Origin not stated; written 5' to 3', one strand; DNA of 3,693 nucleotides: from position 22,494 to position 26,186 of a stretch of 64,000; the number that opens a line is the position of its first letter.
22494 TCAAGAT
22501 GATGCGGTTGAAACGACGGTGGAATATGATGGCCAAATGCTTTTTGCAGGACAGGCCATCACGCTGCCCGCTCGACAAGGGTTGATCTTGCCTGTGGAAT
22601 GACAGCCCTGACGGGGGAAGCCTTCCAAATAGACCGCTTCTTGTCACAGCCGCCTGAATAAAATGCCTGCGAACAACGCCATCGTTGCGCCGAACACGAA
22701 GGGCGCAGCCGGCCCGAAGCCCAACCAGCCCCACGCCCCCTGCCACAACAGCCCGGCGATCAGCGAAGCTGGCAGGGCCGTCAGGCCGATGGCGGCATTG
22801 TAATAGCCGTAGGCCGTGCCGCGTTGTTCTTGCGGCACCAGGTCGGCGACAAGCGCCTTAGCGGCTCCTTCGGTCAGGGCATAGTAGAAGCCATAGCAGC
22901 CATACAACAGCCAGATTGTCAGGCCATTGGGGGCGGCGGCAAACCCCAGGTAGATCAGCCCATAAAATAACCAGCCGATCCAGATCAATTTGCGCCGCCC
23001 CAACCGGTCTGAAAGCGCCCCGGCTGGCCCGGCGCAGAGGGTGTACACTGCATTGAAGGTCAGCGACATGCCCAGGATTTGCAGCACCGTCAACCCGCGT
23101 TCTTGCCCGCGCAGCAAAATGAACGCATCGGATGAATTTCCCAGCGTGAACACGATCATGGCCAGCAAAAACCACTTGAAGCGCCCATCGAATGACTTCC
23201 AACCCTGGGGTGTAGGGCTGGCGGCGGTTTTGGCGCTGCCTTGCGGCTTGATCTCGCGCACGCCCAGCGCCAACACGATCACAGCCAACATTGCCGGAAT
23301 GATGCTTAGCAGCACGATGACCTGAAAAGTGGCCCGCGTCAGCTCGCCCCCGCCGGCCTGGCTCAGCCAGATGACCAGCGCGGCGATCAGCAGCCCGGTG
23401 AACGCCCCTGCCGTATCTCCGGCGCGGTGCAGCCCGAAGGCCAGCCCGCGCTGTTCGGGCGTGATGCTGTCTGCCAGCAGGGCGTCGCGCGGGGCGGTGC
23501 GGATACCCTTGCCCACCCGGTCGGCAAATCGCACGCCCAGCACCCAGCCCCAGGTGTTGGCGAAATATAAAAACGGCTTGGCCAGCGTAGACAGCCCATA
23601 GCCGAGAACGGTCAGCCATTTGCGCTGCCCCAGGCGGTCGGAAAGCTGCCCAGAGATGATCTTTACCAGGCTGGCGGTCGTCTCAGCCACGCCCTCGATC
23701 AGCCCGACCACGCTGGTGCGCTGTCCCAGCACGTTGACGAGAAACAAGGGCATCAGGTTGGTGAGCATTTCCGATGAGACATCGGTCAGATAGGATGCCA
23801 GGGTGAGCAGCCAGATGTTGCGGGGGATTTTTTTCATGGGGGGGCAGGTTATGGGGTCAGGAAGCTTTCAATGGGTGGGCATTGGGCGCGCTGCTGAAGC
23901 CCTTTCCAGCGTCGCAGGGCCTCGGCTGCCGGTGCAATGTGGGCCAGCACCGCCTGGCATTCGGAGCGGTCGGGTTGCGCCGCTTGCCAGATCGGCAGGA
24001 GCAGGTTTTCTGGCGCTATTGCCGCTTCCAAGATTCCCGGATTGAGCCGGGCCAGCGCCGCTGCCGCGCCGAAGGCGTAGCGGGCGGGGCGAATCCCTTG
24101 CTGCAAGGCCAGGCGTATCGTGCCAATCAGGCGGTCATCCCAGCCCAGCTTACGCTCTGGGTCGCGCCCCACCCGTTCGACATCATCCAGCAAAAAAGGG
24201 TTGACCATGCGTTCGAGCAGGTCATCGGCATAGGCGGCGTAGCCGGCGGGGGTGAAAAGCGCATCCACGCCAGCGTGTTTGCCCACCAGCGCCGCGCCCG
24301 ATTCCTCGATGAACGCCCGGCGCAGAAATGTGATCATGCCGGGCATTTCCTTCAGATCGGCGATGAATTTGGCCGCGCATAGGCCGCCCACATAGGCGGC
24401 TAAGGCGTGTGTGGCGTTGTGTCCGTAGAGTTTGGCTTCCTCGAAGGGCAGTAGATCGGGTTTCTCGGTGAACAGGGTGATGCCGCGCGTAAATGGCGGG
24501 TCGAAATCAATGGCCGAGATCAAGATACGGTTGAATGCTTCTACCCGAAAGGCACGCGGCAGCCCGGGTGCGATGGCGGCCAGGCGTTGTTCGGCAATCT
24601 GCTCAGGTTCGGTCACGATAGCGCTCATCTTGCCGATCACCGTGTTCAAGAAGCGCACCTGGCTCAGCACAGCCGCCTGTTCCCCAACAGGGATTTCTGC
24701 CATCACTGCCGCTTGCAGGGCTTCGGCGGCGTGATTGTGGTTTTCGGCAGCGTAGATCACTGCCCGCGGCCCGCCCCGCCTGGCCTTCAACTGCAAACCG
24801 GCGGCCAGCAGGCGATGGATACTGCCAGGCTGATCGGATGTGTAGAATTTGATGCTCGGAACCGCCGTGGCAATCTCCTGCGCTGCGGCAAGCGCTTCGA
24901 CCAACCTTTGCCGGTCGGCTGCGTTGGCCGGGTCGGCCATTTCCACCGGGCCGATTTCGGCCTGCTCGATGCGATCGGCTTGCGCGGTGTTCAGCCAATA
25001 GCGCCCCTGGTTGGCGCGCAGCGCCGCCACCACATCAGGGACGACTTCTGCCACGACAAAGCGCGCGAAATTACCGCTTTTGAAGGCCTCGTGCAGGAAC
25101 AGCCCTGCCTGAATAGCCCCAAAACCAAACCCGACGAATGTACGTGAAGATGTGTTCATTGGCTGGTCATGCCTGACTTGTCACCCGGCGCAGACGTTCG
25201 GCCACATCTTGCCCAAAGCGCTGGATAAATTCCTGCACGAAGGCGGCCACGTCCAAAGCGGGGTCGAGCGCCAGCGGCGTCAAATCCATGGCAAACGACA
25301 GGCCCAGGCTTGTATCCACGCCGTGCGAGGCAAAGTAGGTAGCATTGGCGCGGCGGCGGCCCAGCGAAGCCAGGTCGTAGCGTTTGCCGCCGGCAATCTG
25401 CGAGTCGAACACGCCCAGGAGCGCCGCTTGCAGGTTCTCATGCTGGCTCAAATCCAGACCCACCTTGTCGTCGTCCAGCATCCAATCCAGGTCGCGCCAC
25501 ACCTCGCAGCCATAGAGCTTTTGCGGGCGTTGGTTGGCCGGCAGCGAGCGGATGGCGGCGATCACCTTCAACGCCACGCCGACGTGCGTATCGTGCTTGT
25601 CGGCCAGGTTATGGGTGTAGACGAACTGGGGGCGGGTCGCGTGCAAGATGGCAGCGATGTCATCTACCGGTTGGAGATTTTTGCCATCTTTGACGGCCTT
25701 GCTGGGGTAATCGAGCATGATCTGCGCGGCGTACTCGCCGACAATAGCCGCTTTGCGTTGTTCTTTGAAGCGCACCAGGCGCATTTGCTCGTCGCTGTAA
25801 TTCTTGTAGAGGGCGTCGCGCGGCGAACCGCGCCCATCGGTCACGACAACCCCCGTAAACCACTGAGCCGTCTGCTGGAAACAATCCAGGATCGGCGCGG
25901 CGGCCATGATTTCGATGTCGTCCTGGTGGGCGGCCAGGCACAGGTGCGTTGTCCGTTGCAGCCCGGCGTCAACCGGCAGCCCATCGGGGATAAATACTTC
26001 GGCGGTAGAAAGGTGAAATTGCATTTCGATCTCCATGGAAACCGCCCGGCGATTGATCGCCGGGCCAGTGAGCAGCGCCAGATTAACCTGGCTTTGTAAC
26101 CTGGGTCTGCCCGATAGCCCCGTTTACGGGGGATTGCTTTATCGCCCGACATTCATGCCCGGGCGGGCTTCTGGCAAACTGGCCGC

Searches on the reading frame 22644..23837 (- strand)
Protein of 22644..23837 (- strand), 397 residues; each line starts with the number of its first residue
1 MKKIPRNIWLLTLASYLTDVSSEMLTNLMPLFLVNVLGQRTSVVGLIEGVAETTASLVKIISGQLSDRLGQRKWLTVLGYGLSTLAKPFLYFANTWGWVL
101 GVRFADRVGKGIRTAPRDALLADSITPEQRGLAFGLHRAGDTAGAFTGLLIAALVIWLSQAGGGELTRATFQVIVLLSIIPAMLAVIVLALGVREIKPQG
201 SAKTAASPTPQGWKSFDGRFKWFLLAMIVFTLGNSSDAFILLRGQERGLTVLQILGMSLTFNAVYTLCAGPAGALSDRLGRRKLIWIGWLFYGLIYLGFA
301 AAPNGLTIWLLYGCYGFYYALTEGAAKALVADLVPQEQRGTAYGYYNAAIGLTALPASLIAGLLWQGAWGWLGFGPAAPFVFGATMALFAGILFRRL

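Call 4: search_protein_families(library=pfam, proteins=[window:22644-23837:-], max_evalue=0.01)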
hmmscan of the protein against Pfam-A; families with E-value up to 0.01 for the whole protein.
window:22644-23837:- (397 aa): 2 families
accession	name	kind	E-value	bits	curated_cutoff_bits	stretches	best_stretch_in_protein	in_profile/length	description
PF07690.21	MFS_1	-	1.6e-50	172.4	33.4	2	13-351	3-340/347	Major Facilitator Superfamily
PF12832.13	MFS_1_like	-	1.2e-08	34.8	25.2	1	37-367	29-364/373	MFS_1 like family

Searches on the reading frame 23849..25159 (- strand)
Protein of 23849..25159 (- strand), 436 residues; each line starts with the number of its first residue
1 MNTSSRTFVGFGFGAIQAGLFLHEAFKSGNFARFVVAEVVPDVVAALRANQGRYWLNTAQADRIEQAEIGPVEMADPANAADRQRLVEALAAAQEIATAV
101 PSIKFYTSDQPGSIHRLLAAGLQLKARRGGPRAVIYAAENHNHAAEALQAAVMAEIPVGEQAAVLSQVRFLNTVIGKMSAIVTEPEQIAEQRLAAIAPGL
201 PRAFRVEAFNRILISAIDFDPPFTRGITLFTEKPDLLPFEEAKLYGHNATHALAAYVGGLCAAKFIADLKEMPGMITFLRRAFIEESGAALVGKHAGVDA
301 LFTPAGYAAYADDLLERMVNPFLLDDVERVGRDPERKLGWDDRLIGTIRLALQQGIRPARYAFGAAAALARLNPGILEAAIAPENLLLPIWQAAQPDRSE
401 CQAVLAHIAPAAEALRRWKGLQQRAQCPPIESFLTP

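Call 4: search_protein_families(library=pfam, proteins=[window:23849-25159:-], max_evalue=0.01)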
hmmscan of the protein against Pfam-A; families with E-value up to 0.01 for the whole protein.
window:23849-25159:- (436 aa): 2 families
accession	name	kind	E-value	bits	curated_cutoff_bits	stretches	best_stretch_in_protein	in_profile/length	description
PF08125.19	Mannitol_dh_C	-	8.8e-19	68.2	30.7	1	235-369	1-125/190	Mannitol dehydrogenase C-terminal domain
PF01232.29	Mannitol_dh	-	4.1e-09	37.1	27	1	9-190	4-166/199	Mannitol dehydrogenase Rossmann domain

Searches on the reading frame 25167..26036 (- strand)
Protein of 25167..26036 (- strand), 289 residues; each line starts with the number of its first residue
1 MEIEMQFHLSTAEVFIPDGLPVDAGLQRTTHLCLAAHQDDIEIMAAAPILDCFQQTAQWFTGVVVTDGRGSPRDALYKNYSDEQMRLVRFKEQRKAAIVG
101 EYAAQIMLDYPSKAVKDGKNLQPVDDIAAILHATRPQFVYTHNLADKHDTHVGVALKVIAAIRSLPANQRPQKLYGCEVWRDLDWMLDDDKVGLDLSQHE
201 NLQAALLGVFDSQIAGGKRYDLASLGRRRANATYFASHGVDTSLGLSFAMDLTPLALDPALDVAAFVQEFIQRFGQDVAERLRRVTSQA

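Call 4: search_protein_families(library=pfam, proteins=[window:25167-26036:-], max_evalue=0.01)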
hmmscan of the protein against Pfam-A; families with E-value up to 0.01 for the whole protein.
window:25167-26036:- (289 aa): 1 family
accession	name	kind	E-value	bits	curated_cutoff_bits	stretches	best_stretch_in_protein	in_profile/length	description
PF02585.22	PIG-L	-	1.5e-14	55.1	28.2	1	32-161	1-128/129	GlcNAc-PI de-N-acetylase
